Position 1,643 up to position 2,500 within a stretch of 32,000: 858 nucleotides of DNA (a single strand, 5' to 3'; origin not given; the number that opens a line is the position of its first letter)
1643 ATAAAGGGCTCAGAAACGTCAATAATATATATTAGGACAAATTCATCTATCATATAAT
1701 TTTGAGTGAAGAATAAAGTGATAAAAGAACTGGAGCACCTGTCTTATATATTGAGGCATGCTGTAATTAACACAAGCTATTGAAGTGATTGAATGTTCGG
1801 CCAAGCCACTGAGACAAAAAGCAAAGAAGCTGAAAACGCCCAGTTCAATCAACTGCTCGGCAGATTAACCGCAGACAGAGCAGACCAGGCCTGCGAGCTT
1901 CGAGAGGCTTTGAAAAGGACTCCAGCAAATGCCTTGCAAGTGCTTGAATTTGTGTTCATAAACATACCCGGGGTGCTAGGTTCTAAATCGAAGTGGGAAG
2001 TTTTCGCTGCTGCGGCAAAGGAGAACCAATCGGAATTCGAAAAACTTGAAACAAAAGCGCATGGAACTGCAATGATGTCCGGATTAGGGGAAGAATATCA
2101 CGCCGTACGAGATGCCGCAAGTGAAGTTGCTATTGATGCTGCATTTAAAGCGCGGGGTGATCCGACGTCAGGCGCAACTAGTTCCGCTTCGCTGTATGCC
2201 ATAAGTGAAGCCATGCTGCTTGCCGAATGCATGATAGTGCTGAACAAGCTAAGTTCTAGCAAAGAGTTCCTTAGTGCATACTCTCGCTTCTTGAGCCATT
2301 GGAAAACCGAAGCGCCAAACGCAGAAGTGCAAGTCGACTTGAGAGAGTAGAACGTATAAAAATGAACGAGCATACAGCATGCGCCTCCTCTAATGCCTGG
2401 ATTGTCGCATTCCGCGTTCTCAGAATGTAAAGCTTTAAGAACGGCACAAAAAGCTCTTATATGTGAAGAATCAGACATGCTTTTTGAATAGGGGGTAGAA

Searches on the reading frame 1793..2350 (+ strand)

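Call 7: search_protein_families(library=pfam, proteins=[window:1793-2350:+], max_evalue=0.01)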
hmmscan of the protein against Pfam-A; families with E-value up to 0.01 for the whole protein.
window:1793-2350:+ (185 aa): 0 families

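Call 90: search_protein_families(library=pfam, proteins=[L157:772-1956:+, L157:12458-13003:-, L157:13124-14140:-], max_evalue=0.01)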
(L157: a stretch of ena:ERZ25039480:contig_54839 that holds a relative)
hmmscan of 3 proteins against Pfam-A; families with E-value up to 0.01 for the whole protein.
L157:772-1956:+ (394 aa): 1 family
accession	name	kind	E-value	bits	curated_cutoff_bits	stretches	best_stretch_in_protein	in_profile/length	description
PF18958.6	DUF5700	-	8.7e-05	22.5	25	1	53-151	96-185/283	Putative zinc dependent peptidase (DUF5700)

L157:12458-13003:- (181 aa): 0 families

L157:13124-14140:- (338 aa): 0 families
